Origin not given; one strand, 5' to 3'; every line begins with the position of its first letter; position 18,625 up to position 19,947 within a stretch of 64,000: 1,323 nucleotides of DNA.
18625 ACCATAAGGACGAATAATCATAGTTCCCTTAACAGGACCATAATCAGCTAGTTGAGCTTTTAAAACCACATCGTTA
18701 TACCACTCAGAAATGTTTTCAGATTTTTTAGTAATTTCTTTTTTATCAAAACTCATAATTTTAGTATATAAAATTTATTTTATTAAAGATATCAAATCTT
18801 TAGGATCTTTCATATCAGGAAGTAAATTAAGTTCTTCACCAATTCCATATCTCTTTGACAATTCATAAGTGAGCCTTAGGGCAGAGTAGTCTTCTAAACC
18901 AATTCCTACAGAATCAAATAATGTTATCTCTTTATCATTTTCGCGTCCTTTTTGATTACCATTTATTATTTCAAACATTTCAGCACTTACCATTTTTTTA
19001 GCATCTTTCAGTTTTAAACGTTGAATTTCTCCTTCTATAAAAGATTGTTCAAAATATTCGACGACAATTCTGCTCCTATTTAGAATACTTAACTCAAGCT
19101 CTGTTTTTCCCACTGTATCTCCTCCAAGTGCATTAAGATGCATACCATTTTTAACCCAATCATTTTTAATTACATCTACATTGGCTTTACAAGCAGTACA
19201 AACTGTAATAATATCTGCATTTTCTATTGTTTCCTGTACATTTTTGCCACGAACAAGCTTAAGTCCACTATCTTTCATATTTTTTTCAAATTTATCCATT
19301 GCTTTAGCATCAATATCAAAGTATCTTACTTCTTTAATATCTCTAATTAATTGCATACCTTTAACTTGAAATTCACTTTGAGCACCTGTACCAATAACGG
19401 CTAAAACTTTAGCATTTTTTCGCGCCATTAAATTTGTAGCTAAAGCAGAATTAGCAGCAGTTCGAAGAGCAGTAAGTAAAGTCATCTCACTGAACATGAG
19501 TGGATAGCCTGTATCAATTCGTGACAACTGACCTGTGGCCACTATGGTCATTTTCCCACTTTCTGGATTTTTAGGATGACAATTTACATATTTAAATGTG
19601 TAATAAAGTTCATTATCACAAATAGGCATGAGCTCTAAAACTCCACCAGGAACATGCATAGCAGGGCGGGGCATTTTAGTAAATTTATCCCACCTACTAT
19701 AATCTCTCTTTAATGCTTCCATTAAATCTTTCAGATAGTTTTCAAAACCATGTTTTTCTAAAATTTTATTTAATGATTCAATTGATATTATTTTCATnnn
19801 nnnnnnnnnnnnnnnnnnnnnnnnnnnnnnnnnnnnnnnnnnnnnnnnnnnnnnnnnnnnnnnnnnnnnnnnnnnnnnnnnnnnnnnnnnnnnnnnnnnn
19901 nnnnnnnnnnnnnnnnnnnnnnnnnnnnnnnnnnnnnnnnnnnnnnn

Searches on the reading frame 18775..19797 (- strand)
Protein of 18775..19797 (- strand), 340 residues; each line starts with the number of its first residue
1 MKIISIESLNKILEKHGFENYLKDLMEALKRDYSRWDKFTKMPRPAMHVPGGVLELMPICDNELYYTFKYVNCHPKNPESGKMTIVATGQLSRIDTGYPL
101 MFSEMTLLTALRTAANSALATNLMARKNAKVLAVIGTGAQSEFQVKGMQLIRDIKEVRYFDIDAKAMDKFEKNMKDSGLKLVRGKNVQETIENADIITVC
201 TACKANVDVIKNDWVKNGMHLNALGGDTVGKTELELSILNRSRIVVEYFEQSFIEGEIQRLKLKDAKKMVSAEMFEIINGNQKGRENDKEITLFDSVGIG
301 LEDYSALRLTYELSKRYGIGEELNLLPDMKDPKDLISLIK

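Call 9: search_protein_families(library=pfam, proteins=[window:18775-19797:-])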
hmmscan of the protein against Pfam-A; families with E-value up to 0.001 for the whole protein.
window:18775-19797:- (340 aa): 1 family
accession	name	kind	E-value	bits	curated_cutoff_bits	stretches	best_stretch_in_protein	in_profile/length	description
PF02423.21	OCD_Mu_crystall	-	1.2e-87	294.3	24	1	18-312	13-308/314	Ornithine cyclodeaminase/mu-crystallin family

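Call 10: find_homologous_proteins(query=window:18775-19797:-, max_evalue=1e-30)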
Query window:18775-19797:- (340 aa): 6577 proteins with E <= 1e-30 among 8000 candidates; the best 120 are listed.
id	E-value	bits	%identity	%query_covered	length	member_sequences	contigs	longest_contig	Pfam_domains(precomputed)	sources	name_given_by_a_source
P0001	1.3e-221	752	100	100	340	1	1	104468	PF02423.22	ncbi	-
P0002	1.4e-175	601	77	100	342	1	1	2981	PF02423.22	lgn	-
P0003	2.0e-175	601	77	99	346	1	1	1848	PF02423.22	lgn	-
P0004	8.8e-175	599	77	100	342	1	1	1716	PF02423.22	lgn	-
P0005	1.4e-174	598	76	100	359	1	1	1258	PF02423.22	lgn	-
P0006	4.0e-174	596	77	100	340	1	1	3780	PF02423.22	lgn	-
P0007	4.0e-174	596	77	100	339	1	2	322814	PF02423.22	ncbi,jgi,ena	-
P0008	5.0e-174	596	75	100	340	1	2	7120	PF02423.22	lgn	-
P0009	6.7e-174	596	77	100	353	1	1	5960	PF02423.22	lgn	-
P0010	1.9e-173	594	76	100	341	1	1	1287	PF02423.22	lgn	-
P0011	2.2e-173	594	77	100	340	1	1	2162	PF02423.22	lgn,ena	-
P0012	3.5e-173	593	76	100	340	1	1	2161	PF02423.22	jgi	-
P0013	3.7e-173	593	76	100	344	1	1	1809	PF02423.22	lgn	-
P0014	4.4e-173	593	76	100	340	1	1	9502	PF02423.22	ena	-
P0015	5.0e-173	593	75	100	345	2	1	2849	PF02423.22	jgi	-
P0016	7.9e-173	592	77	100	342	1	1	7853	PF02423.22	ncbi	-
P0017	8.0e-173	592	77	100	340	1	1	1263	PF02423.22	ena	-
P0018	9.2e-173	592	76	100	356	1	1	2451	PF02423.22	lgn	-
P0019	1.2e-172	592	76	100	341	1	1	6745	PF02423.22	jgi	jgi:ornithine cyclodeaminase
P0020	1.3e-172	591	76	100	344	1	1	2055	PF02423.22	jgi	jgi:ornithine cyclodeaminase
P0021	3.6e-172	590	76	100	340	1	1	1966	PF02423.22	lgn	-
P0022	4.1e-172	590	76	100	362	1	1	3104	PF02423.22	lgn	-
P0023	4.2e-172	590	76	100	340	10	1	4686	PF02423.22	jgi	-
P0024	5.7e-172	589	76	100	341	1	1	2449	PF02423.22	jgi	jgi:ornithine cyclodeaminase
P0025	1.1e-171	588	77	99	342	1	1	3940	PF02423.22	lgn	-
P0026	1.3e-171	588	77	99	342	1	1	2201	PF02423.22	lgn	-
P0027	1.4e-171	588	74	100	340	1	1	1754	PF02423.22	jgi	jgi:ornithine cyclodeaminase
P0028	1.6e-171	588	76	100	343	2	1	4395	PF02423.22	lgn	-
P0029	1.8e-171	588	76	100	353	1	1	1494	PF02423.22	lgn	-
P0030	2.1e-171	587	76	99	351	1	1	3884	PF02423.22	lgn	-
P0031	2.2e-171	587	76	100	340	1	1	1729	PF02423.22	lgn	-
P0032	2.2e-171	587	74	100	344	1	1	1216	PF02423.22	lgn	-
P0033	3.3e-171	587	77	99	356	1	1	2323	PF02423.22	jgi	jgi:ornithine cyclodeaminase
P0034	4.0e-171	587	76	100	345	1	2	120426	PF02423.22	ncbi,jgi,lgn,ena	-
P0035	4.8e-171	586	74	100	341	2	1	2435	PF02423.22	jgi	-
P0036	1.3e-170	585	75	99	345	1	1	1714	PF02423.22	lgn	-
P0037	1.8e-170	584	76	100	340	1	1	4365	PF02423.22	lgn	-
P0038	2.4e-170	584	75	100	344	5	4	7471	PF02423.22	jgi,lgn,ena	-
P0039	2.8e-170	584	75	99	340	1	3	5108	PF02423.22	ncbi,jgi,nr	ncbi:MAG: ornithine cyclodeaminase [Parcubacteria group bacterium CG11_big_fil_rev_8_21_14_0_20_41_1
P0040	3.2e-170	584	73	100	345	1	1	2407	PF02423.22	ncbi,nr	ncbi:ornithine cyclodeaminase [Candidatus Roizmanbacteria bacterium]|nr:ornithine cyclodeaminase [Ca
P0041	3.6e-170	583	75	99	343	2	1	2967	PF02423.22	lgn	-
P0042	4.1e-170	583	75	100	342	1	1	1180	PF02423.22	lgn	-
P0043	4.1e-170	583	74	100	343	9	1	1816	PF02423.22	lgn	-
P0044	4.1e-170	583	76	99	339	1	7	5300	PF02423.22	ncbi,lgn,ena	-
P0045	5.3e-170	583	75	100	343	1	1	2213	PF02423.22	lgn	-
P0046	6.1e-170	583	72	100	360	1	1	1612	PF02423.22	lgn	-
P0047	6.9e-170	582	75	100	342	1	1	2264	PF02423.22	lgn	-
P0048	7.4e-170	582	76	99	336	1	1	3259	PF02423.22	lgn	-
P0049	9.2e-170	582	76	100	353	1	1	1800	PF02423.22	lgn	-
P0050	1.2e-169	582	73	100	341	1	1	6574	PF02423.22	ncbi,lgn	-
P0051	1.5e-169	581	76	99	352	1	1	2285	PF02423.22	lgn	-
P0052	1.8e-169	581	74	100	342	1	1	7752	PF02423.22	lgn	-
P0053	2.0e-169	581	75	99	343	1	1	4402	PF02423.22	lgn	-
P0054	2.3e-169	581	74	100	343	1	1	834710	PF02423.22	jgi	jgi:ornithine cyclodeaminase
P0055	2.8e-169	580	75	99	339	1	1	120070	PF02423.22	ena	-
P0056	3.1e-169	580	74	100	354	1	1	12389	PF02423.22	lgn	-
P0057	3.2e-169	580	74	100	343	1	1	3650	PF02423.22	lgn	-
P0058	3.7e-169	580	73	100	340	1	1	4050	PF02423.22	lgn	-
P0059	3.8e-169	580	74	100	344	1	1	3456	PF02423.22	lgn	-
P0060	4.2e-169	580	73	100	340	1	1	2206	PF02423.22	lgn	-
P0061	5.6e-169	579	74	99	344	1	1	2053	PF02423.22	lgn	-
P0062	6.0e-169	579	76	99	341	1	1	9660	PF02423.22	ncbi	-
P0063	6.7e-169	579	74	100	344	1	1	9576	PF02423.22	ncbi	-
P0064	6.9e-169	579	75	99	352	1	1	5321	PF02423.22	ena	-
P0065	7.0e-169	579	75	100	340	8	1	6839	PF02423.22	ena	-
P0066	9.5e-169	579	74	100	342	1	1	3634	PF02423.22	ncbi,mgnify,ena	mgnify:CR=1 FL=1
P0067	1.0e-168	579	74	99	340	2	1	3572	PF02423.22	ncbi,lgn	-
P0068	1.2e-168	578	73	100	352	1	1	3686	PF02423.22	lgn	-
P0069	1.4e-168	578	75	100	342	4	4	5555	PF02423.22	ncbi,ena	-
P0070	1.6e-168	578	74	100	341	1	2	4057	PF02423.22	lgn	-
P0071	1.8e-168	578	74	99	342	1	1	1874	PF02423.22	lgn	-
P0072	1.8e-168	578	72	100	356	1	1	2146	PF02423.22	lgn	-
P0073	1.9e-168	578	73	100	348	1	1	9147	PF02423.22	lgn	-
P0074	2.2e-168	577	76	100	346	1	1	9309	PF02423.22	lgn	-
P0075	2.5e-168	577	75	100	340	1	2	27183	PF02423.22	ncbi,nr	ncbi:MAG: ornithine cyclodeaminase [Candidatus Levybacteria bacterium]|nr:ornithine cyclodeaminase [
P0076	3.1e-168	577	74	100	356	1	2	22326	PF02423.22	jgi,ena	-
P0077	3.8e-168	577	75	99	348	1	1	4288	PF02423.22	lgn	-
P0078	4.4e-168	577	74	100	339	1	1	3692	PF02423.22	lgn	-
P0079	5.1e-168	576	74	99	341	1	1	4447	PF02423.22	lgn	-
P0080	5.5e-168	576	73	100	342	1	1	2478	PF02423.22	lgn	-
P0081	5.5e-168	576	75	100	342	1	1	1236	PF02423.22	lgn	-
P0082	6.1e-168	576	75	99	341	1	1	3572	PF02423.22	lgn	-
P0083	7.4e-168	576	75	99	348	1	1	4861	PF02423.22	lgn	-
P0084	7.9e-168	576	75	100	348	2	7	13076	PF02423.22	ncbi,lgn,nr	ncbi:MAG: ornithine cyclodeaminase [Candidatus Levybacteria bacterium]|nr:ornithine cyclodeaminase [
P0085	1.4e-167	575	74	100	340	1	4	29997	PF02423.22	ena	-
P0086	1.4e-167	575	74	100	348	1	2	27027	PF02423.22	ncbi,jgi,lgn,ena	-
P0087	1.9e-167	574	74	100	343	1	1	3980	PF02423.22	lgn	-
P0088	2.8e-167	574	74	100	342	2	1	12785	PF02423.22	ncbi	-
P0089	3.2e-167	574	74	99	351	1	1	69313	PF02423.22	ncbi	-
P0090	3.6e-167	574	74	100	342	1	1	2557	PF02423.22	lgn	-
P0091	3.7e-167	573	75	99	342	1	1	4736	PF02423.22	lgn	-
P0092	4.1e-167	573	73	100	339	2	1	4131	PF02423.22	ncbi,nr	ncbi:MAG: ornithine cyclodeaminase [Patescibacteria group bacterium]|nr:ornithine cyclodeaminase [Pa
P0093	6.2e-167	573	73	100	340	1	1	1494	PF02423.22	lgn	-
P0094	9.2e-167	572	73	100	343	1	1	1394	PF02423.22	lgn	-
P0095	1.0e-166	572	75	100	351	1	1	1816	PF02423.22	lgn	-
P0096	1.4e-166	572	73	100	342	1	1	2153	PF02423.22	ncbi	-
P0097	1.5e-166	572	73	100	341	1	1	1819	PF02423.22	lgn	-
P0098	1.5e-166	571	74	99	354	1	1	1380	PF02423.22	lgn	-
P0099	2.1e-166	571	74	99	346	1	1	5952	PF02423.22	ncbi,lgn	-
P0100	2.4e-166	571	74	100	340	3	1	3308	PF02423.22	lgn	-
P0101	2.6e-166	571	75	100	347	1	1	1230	PF02423.22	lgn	-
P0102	2.8e-166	571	73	100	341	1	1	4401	PF02423.22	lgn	-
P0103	2.9e-166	571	74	100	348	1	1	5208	PF02423.22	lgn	-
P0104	4.3e-166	570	73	100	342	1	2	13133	PF02423.22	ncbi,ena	-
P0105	5.0e-166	570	75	99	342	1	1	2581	PF02423.22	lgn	-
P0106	5.2e-166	570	75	99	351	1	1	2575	PF02423.22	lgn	-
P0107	5.5e-166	570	74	100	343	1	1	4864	PF02423.22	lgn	-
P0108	6.6e-166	569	73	100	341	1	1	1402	PF02423.22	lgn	-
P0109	6.9e-166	569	74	99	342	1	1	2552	PF02423.22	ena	-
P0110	7.3e-166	569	73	100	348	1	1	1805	PF02423.22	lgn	-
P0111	7.7e-166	569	74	100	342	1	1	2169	PF02423.22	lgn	-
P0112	8.9e-166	569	71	100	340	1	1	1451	PF02423.22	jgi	jgi:ornithine cyclodeaminase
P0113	9.4e-166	569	75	99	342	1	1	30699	PF02423.22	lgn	-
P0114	1.1e-165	569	73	100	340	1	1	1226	PF02423.22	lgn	-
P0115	1.3e-165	568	73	100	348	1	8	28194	PF02423.22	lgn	-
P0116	1.6e-165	568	73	100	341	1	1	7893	PF02423.22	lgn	-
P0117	1.7e-165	568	74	100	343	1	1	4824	PF02423.22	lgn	-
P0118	2.0e-165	568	74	100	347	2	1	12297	PF02423.22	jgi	jgi:ornithine cyclodeaminase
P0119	2.0e-165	568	73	100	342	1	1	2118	PF02423.22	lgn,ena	-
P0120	2.6e-165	567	74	100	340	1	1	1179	PF02423.22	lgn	-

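Call 11: find_encoding_contigs(protein=window:18775-19797:-, flank=3000, max_places=6)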
Protein window:18775-19797:- (340 aa): no gene with exactly this product is on record in the collection.

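Call 13: find_related_loci(query=A1, collection=genome_contigs, flank=2500)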
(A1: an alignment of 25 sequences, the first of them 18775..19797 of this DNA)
Query A1 (340 aa) in genome_contigs; peptide patterns used: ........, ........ (x = any residue, [..] = any of these).
90 stretches matched a pattern; 86 encode a relative of the query (tblastn E <= 1e-3); the best 80 are kept; 80 distinct loci.
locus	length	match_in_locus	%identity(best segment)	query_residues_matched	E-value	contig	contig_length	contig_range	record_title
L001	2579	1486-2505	75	1-340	0e+0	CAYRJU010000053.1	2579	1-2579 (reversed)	MAG TPA_asm: uncultured bacterium isolate SRP200132_co2_350 genome assembly, contig: NODE_70672_length_2579_cov_14.35340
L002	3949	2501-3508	76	1-336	0e+0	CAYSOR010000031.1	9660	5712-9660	MAG TPA_asm: uncultured Gammaproteobacteria bacterium isolate binchicken_co266_188 genome assembly, contig: NODE_13407_l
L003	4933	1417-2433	73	1-339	0e+0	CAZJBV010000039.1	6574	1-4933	MAG TPA_asm: uncultured Gammaproteobacteria bacterium isolate binchicken_co144_1014 genome assembly, contig: NODE_24280_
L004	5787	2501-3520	74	1-340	0e+0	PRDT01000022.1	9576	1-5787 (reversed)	MAG: Candidatus Levyibacteriota bacterium isolate Amazon FNV 2010 10 14 contig_75_17922273_length_9576_multi_3_in_0_out_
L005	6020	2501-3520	74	1-340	4e-180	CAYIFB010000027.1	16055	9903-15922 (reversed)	MAG TPA_asm: uncultured Gammaproteobacteria bacterium isolate ERP119705_co19_135 genome assembly, contig: NODE_3190_leng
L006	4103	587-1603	75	1-339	0e+0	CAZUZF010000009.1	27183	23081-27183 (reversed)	MAG TPA_asm: uncultured Gammaproteobacteria bacterium isolate binchicken_co38_1268 genome assembly, contig: NODE_3655_le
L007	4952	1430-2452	75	1-340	1e-180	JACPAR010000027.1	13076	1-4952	MAG: Candidatus Levyibacteriota bacterium isolate NC_groundwater_236_Ag_S-0.2um_36_14 S5_GD2017_2_S2_scaffold_4150, whol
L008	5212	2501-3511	74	1-337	6e-179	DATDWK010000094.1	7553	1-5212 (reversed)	MAG TPA_asm: Candidatus Dojkabacteria bacterium isolate SMAG_U8108 k141_894399, whole genome shotgun sequence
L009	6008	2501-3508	74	1-336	2e-177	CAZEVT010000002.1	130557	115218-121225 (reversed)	MAG TPA_asm: uncultured Gammaproteobacteria bacterium isolate SRP119689_co1_156 genome assembly, contig: NODE_102_length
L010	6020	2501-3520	71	1-340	2e-177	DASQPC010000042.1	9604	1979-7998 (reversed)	MAG TPA_asm: Candidatus Methylomirabilota bacterium isolate SMAG_U10819 k141_747088, whole genome shotgun sequence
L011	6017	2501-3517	74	1-339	6e-177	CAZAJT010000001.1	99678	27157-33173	MAG TPA_asm: uncultured Gammaproteobacteria bacterium isolate binchicken_co251_706 genome assembly, contig: NODE_322_len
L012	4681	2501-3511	74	1-337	8e-179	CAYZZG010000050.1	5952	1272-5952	MAG TPA_asm: uncultured Gammaproteobacteria bacterium isolate binchicken_co251_287 genome assembly, contig: NODE_19043_l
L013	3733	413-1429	72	1-339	0e+0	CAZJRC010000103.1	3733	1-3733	MAG TPA_asm: uncultured Gammaproteobacteria bacterium isolate binchicken_co251_951 genome assembly, contig: NODE_35994_l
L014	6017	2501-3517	72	1-339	3e-174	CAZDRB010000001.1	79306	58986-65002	MAG TPA_asm: uncultured Pseudomonadales bacterium isolate SRP093185_co1_60 genome assembly, contig: NODE_102_length_7930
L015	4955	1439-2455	72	1-339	9e-176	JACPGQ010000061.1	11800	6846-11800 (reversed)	MAG: Candidatus Levyibacteriota bacterium isolate NC_groundwater_392_Ag_B-0.1um_43_10 GD18-4_B1_scaffold_1232298, whole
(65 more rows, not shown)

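Call 27: find_related_loci(query=A1, collection=metagenome_contigs, flank=1200)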
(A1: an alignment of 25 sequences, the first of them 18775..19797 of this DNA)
Query A1 (340 aa) in metagenome_contigs; peptide patterns used: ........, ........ (x = any residue, [..] = any of these).
147 stretches matched a pattern; 140 encode a relative of the query (tblastn E <= 1e-3); the best 80 are kept; 80 distinct loci.
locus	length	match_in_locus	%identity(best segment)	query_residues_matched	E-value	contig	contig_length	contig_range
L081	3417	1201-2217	77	1-339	0e+0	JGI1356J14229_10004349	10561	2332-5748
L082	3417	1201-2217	77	1-339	0e+0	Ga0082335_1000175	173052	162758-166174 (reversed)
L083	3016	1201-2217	75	1-339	0e+0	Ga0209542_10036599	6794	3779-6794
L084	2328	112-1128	74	1-339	0e+0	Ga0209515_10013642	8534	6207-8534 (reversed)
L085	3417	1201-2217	74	1-339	0e+0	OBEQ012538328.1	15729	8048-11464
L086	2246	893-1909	74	1-339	0e+0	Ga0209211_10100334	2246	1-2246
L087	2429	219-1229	74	1-337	0e+0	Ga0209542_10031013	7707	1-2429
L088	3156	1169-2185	74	1-339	0e+0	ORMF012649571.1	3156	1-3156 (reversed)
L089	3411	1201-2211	74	1-337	8e-180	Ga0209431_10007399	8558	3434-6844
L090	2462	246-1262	73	1-339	0e+0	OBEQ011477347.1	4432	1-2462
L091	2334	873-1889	74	1-339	0e+0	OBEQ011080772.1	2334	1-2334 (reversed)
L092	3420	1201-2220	74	1-340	2e-179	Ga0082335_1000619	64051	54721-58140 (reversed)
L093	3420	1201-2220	74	1-340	2e-179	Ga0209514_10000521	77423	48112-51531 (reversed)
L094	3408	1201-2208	72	1-336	7e-179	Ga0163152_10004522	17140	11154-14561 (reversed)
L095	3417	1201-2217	73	1-339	2e-177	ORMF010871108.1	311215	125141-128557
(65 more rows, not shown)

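Call 58: search_protein_families(library=pfam, proteins=[L005:4461-5099:+, L005:3529-3909:+])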
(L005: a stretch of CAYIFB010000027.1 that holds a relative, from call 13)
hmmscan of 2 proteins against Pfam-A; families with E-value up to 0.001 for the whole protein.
L005:4461-5099:+ (212 aa): 1 family
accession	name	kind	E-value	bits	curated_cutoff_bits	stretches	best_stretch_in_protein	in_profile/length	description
PF01634.23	HisG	-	1.9e-44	151.8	25.5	1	56-210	1-157/158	ATP phosphoribosyltransferase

L005:3529-3909:+ (126 aa): 1 family
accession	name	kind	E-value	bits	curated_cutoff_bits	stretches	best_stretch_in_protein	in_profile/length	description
PF01588.26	tRNA_bind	-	2.7e-13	50.2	27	1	27-117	1-90/96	Putative tRNA binding domain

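Call 66: list_cluster_members(proteins=[P0001])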
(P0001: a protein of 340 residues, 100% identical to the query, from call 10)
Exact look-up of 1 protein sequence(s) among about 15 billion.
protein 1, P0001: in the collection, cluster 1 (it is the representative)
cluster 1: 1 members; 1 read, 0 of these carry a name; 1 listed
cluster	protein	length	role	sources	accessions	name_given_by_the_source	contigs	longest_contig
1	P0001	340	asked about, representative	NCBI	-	-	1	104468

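Call 80: search_protein_families(library=ncbifam, proteins=[window:18775-19797:-], max_evalue=0.00001)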
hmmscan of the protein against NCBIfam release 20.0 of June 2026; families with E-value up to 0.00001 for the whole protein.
window:18775-19797:- (340 aa): 13 families
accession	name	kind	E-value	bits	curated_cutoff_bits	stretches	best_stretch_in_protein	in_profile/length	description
NF005762.1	PRK07589.1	equivalog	1.1e-130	435.5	350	1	2-338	2-333/334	ornithine cyclodeaminase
TIGR02371.1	ala_DH_arch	equivalog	6.6e-56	189.8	409.15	1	52-325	50-324/325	alanine dehydrogenase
NF006379.0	PRK08618.1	equivalog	1.1e-49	169.5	417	1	56-324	53-325/326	ornithine cyclodeaminase family protein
NF004793.0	PRK06141.1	equivalog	3.3e-48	164.3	322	1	24-314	17-311/314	bifunctional Delta(1)-pyrroline-2-carboxylate/Delta(1)-piperideine-2-carboxylate reductase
NF006141.0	PRK08291.1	equivalog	1.8e-41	142.2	408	1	107-316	110-321/330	cyclodeaminase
NF045643.1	ImmsucRedBhcD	equivalog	2.3e-41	142.2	500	1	74-324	72-320/321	iminosuccinate reductase BhcD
TIGR02992.1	ectoine_eutC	equivalog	1.4e-36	126.2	471.65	1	106-320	106-322/326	ectoine utilization protein EutC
TIGR03944.1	dehyd_SbnB_fam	equivalog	1.2e-28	100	326.9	1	69-324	71-325/327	2,3-diaminopropionate biosynthesis protein SbnB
NF005296.0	PRK06823.1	equivalog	4.2e-28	98.2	438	1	103-305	102-304/315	ornithine cyclodeaminase family protein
NF005011.0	PRK06407.1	subfamily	8.7e-26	90.8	337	1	100-306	90-291/302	ornithine cyclodeaminase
NF005603.0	PRK07340.1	equivalog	3.6e-22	79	266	1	50-313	49-302/307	delta(1)-pyrroline-2-carboxylate reductase family protein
NF004848.0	PRK06199.1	subfamily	3.1e-21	75.9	362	1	79-326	105-373/379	tyramine oxidase subunit B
NF045512.1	PyrPipCarbRedLhpI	equivalog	4.9e-12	45.6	400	1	50-309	42-292/298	bifunctional Delta(1)-pyrroline-2-carboxylate/Delta(1)-piperideine-2-carboxylate reductase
